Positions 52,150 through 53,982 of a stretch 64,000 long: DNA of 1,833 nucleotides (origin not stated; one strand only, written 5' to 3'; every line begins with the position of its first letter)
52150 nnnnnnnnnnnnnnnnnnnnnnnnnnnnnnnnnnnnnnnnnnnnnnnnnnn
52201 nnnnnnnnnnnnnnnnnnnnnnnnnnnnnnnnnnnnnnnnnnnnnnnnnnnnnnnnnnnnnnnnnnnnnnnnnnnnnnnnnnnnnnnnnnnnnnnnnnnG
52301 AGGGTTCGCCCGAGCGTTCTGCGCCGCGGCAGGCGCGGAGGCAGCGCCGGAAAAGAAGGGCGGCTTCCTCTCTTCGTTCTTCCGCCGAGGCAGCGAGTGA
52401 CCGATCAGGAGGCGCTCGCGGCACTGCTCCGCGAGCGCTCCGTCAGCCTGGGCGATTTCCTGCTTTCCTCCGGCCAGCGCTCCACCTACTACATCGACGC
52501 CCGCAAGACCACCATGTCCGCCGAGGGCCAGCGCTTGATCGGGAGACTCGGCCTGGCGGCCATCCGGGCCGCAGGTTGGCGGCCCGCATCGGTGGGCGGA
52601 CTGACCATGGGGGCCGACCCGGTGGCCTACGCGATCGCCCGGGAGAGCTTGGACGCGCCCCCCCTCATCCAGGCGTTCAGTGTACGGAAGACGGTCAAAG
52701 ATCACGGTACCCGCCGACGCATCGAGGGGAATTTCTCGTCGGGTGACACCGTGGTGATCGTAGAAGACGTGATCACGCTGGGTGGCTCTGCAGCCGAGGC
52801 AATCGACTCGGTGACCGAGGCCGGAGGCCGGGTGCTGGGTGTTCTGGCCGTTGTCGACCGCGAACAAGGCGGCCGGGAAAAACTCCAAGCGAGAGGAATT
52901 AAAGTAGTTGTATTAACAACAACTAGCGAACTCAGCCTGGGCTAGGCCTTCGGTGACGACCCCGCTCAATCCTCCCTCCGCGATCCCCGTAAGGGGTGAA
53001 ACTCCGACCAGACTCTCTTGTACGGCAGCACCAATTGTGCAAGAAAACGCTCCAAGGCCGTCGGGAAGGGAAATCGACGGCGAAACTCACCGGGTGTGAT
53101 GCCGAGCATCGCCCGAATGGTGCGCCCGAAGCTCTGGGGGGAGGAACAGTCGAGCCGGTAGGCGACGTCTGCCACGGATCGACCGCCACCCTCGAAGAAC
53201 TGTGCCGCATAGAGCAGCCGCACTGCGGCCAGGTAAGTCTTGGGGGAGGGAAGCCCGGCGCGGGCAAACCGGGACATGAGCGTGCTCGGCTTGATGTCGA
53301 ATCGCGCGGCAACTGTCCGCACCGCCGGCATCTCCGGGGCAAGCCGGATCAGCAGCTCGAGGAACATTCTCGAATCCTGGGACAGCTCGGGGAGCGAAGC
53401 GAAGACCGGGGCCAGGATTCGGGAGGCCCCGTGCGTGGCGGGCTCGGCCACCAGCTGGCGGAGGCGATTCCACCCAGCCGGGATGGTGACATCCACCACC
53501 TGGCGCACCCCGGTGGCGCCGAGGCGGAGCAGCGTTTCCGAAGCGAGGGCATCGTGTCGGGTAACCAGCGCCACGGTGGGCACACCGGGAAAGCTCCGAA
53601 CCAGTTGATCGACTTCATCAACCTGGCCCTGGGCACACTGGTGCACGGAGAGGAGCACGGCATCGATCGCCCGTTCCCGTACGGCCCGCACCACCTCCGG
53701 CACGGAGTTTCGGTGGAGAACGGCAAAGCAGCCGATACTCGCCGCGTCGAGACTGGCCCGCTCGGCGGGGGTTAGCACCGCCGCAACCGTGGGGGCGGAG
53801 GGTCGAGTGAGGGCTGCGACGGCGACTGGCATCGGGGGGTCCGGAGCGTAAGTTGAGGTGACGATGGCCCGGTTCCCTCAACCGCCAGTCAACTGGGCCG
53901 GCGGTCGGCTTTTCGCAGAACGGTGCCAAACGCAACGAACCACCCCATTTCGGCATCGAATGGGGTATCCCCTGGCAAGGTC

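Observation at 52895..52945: Run of A/T-ending codons at the pyrE 3' end that spells the AT-rich motif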

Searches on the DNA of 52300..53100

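Call 16: search_rna_families(source=window, start=52300, end=53100, threshold=evalue, max_evalue=10)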
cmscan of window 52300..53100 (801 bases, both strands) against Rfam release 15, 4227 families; matches with E-value up to 10: 5.
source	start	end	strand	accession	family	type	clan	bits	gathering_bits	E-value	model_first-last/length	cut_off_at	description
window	52861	52942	+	RF02961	DUF3800-II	Gene; sRNA;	-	16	43.2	4.1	1-69/69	no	DUF3800-II RNA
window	53054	53100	+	RF01686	Acido-1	Gene; sRNA;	-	14.7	50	4.1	1-43/64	3'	Acido-1 RNA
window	52541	52586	-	RF02808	PyrR210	Gene; snRNA; snoRNA; HACA-box;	-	13.8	59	7.7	1-59/59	no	Pyrobaculum sRNA 210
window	52982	53002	+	RF01346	CRISPR-DR36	Gene; CRISPR;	-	13.4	38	5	14-36/36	no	CRISPR RNA direct repeat element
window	52422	52520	+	RF02042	HOTTIP_3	Gene; lncRNA;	-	7.3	50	3.3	104-353/353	no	HOXA transcript at the distal tip, conserved region 3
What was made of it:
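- On Structured RNA element / Rfam family: The best hit over the tail is 16 bits, E = 4 (call 16).
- Tried and rejected: The upstream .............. resembles it, but there is no Rfam support (call 16).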

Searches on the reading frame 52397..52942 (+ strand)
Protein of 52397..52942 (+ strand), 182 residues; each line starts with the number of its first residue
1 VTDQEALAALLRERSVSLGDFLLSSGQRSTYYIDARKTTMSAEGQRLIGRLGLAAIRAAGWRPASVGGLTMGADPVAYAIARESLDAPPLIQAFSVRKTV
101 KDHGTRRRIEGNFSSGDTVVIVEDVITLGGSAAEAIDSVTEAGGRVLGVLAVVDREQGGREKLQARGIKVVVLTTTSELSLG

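Call 12: find_related_loci(query=window:52397-52942:+, collection=genome_contigs, flank=4000)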
Query window:52397-52942:+ (182 aa) in genome_contigs; peptide patterns used: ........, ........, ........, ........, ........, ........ (x = any residue, [..] = any of these).
600 stretches matched a pattern (row limit reached: there are more); 399 encode a relative of the query (tblastn E <= 1e-3); the best 80 are kept; 80 distinct loci.
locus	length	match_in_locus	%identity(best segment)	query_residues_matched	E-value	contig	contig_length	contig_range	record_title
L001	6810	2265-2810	86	1-182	2e-99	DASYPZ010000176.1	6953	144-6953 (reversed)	MAG TPA_asm: Gemmatimonadales bacterium isolate SMAG_U4471 k141_2832206, whole genome shotgun sequence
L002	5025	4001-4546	81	1-182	9e-95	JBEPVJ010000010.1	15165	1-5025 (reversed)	MAG: Gemmatimonadales bacterium isolate 22E.semibin_refined.014_sub NODE_3375_length_15165_cov_5.546724, whole genome sh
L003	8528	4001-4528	76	1-176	5e-85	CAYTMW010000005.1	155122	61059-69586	MAG TPA_asm: uncultured Gemmatimonas sp. isolate SRP136066_co1_250 genome assembly, contig: NODE_40_length_155122_cov_62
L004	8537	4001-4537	73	1-179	5e-84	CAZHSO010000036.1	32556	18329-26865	MAG TPA_asm: uncultured Gemmatimonas sp. isolate SRP119689_co1_21 genome assembly, contig: NODE_1685_length_32556_cov_8.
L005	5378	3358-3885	74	1-176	6e-83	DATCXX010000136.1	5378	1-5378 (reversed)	MAG TPA_asm: Gemmatimonadales bacterium isolate SMAG_U7450 k141_102200, whole genome shotgun sequence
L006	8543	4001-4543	71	1-181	5e-82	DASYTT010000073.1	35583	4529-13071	MAG TPA_asm: Gemmatimonadales bacterium isolate SMAG_U4574 k141_993328, whole genome shotgun sequence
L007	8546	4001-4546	77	1-182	7e-82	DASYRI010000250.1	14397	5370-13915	MAG TPA_asm: Gemmatimonadales bacterium isolate SMAG_U4507 k141_2693784, whole genome shotgun sequence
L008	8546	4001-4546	72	1-181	6e-80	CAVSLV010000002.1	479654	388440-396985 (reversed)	MAG: uncultured Gemmatimonadales bacterium isolate MFD04944.bin.1.208 genome assembly, contig: contig_16002, whole genom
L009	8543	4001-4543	69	1-181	1e-78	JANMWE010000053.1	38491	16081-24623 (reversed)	MAG: Gemmatimonadota bacterium isolate OTE_88_metabat_382 OTE_88_k141_3627104, whole genome shotgun sequence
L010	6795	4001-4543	70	1-181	5e-78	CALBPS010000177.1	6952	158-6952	MAG TPA_asm: uncultured Gemmatimonadetes bacterium isolate DRR093004_bin.87_CONCOCT_v1.1_MAG genome assembly, contig: ER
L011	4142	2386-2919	69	1-178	1e-75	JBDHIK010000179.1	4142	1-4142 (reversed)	MAG: Gemmatimonadota bacterium isolate BHB10-2_Bin_277 BHB10-2_Bin_277_scaffold_166200, whole genome shotgun sequence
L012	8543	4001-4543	68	1-181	1e-75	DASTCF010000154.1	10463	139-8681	MAG TPA_asm: Gemmatimonadales bacterium isolate SMAG_U785 k141_429460, whole genome shotgun sequence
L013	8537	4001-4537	70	3-181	1e-75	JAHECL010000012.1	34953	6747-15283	MAG: Gemmatimonadetes bacterium isolate Ww169 NODE_1950_length_34953_cov_4.160858, whole genome shotgun sequence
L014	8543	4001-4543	68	1-181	2e-75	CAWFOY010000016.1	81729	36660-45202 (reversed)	MAG: uncultured Gemmatimonadales bacterium isolate MFD05674.bin.2.133 genome assembly, contig: contig_88307, whole genom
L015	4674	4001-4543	72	1-181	3e-75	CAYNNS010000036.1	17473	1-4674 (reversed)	MAG TPA_asm: uncultured Gemmatimonas sp. isolate SRP273308_co1_161 genome assembly, contig: NODE_3601_length_17473_cov_6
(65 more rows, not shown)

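Call 66: search_protein_families(library=pfam, proteins=[window:52397-52942:+], max_evalue=0.001)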
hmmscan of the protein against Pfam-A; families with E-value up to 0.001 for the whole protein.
window:52397-52942:+ (182 aa): 1 family
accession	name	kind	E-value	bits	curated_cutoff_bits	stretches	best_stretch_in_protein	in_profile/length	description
PF00156.33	Pribosyltran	-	2.9e-05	23.9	26.3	1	56-162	23-133/158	Phosphoribosyl transferase domain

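Call 67: search_protein_families(library=ncbifam, proteins=[window:52397-52942:+], max_evalue=0.001)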
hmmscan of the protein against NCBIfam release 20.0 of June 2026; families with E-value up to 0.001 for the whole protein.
window:52397-52942:+ (182 aa): 19 families
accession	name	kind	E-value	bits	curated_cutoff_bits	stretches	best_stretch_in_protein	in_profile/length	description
TIGR00336.1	pyrE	equivalog_domain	2.3e-38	131.7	106.8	1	13-178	6-172/173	orotate phosphoribosyltransferase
NF004034.0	PRK05500.1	equivalog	1.3e-21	76.8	656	1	14-179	298-456/478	bifunctional orotidine-5'-phosphate decarboxylase/orotate phosphoribosyltransferase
TIGR01367.1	pyrE_Therm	equivalog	4.9e-20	71.9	150.25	1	19-161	15-150/187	orotate phosphoribosyltransferase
NF010382.0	PRK13809.1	equivalog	2.1e-17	63.2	208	1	4-179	11-181/210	orotate phosphoribosyltransferase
NF001729.0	PRK00455.1-3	equivalog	3.3e-15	56.1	245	1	21-176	34-188/231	orotate phosphoribosyltransferase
TIGR01744.1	XPRTase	equivalog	1.2e-09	38.1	164.45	1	55-179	56-181/191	xanthine phosphoribosyltransferase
NF006671.0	PRK09219.1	equivalog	1.4e-08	34.5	177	1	55-179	56-181/192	xanthine phosphoribosyltransferase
NF002620.0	PRK02277.1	subfamily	1.1e-07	31.8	115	1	57-157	81-182/201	orotate phosphoribosyltransferase-like protein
NF040646.1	HPT_Archaea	equivalog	1.2e-07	31.4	200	1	113-174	111-172/184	hypoxanthine/guanine phosphoribosyltransferase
NF002634.0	PRK02304.1-3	equivalog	1.4e-07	31.4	170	1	113-175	115-178/182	adenine phosphoribosyltransferase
NF009211.0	PRK12560.1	equivalog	9.2e-07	28.8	188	1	114-174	112-174/187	adenine phosphoribosyltransferase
NF002635.0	PRK02304.1-4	subfamily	1.1e-06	28.4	146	1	114-174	113-172/188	adenine phosphoribosyltransferase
TIGR01090.1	apt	equivalog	6.6e-05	23.1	185.85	1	113-173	106-166/169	adenine phosphoribosyltransferase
NF005592.0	PRK07322.1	subfamily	9.4e-05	21.9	143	1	116-158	120-162/180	adenine phosphoribosyltransferase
NF002633.0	PRK02304.1-2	equivalog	9.5e-05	22.2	224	1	114-172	109-168/172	adenine phosphoribosyltransferase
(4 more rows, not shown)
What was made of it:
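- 52397..52945 (+): pyrE (orotate phosphoribosyltransferase, 182 aa), the host gene of the element. TIGR00336 scores 131.7 bits, above its cut-off (call 67).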

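Call 68: search_solved_structures(query=window:52397-52942:+, max_evalue=0.001, show_alignments=1)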
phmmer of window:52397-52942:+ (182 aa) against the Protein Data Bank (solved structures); distinct sequences matched with E-value up to 0.001: 21.
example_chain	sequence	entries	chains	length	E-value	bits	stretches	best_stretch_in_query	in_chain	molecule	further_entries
5hkf_A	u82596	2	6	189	3.4e-33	118.4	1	3-172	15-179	Orotate phosphoribosyltransferase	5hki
5hkl_A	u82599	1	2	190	3.5e-33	118.3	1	3-172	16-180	Orotate phosphoribosyltransferase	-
2p1z_A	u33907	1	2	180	5e-32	114.6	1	4-174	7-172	Phosphoribosyltransferase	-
2wns_A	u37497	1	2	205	1.2e-22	84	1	14-178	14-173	OROTATE PHOSPHORIBOSYLTRANSFERASE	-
3qw4_B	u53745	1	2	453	3.6e-19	72.8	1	6-167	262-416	UMP synthase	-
3m3h_A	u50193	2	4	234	1.3e-14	58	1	20-175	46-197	Orotate phosphoribosyltransferase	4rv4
2yzk_A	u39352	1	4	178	1.8e-14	57.5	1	7-176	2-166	Orotate phosphoribosyltransferase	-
3dez_A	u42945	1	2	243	6.5e-13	52.4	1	21-179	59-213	Orotate phosphoribosyltransferase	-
2aee_A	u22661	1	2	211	2.7e-12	50.4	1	21-179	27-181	Orotate phosphoribosyltransferase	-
1oro_A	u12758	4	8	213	3.9e-11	46.6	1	11-165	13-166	OROTATE PHOSPHORIBOSYLTRANSFERASE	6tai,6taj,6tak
1sto_A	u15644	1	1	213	4.7e-11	46.4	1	10-165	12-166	OROTATE PHOSPHORIBOSYLTRANSFERASE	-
1lh0_A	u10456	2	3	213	6.3e-11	46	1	10-165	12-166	OMP synthase | OROTATE PHOSPHORIBOSYLTRANSFERASE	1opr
3n2l_A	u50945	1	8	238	7.3e-10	42.5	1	8-165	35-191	Orotate phosphoribosyltransferase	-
1y0b_A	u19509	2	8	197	7.6e-08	36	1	5-177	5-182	Xanthine phosphoribosyltransferase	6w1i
2fxv_A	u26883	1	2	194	1e-07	35.5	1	5-177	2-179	Xanthine phosphoribosyltransferase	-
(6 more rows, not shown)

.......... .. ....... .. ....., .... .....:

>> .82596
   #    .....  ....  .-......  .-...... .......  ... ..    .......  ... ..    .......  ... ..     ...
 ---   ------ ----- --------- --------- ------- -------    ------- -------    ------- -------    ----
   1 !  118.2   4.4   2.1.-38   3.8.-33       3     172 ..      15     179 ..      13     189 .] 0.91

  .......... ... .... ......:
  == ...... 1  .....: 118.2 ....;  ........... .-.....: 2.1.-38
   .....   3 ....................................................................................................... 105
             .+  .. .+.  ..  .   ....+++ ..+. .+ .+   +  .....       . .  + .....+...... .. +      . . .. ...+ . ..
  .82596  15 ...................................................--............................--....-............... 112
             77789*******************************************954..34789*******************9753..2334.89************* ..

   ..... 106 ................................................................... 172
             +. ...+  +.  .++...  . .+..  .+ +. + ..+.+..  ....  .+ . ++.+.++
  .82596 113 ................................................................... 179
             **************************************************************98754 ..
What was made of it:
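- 52397..52945 (+): The best PDB match is 5hkf (call 68).
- Checked: The gene is pyrE: TIGR00336 scores 131.7 bits against a cut-off of 106.8, and the best PDB hit is orotate phosphoribosyltransferase 5hkf (calls 67, 68).
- The PyrE alignment is continuous to the C-terminus (calls 67, 68).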

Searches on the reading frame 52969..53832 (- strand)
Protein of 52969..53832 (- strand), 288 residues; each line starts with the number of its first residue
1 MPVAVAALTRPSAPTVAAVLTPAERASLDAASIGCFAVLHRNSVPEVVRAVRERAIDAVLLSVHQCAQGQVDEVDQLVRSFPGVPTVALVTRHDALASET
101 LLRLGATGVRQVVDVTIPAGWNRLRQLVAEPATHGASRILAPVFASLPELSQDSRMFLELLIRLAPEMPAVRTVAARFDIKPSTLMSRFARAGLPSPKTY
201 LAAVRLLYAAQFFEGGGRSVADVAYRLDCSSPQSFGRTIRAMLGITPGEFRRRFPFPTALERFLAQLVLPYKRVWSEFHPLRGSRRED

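Call 66: search_protein_families(library=pfam, proteins=[window:52969-53832:-], max_evalue=0.001)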
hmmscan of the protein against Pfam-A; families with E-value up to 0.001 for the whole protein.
window:52969-53832:- (288 aa): 2 families
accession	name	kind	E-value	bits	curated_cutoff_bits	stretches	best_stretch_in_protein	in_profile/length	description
PF12833.13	HTH_18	-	6.8e-15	55.6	33.6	1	175-253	2-80/80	Helix-turn-helix domain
PF13542.12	HTH_Tnp_ISL3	-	0.00029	20.7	27.4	0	154-192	13-50/51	Helix-turn-helix domain of transposase family ISL3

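Call 67: search_protein_families(library=ncbifam, proteins=[window:52969-53832:-], max_evalue=0.001)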
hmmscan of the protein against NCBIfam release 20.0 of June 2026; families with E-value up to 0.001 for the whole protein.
window:52969-53832:- (288 aa): 6 families
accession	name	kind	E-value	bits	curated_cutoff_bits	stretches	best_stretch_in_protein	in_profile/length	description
NF050186.1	TransRegGliRPseudo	equivalog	2.2e-08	33.9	570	1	164-253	248-336/338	AraC family transcriptional regulator GliR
NF006902.0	PRK09393.1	equivalog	1.8e-07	30.7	425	1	126-254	194-322/327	transcriptional regulator FtrA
NF049968.1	QhpR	equivalog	2.2e-05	23.7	250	1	149-251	183-284/284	AraC-like transcriptional regulator QhpR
NF040475.1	chlor_reg_RclR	equivalog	7.3e-05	22.2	400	1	171-253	196-278/284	reactive chlorine-specific transcriptional regulator RclR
NF007633.0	PRK10296.1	equivalog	0.00098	18.7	264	0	197-254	218-275/280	transcriptional regulator ChbR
NF007584.0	PRK10219.1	equivalog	0.00099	19.4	174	0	199-253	52-106/107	superoxide response transcriptional regulator SoxS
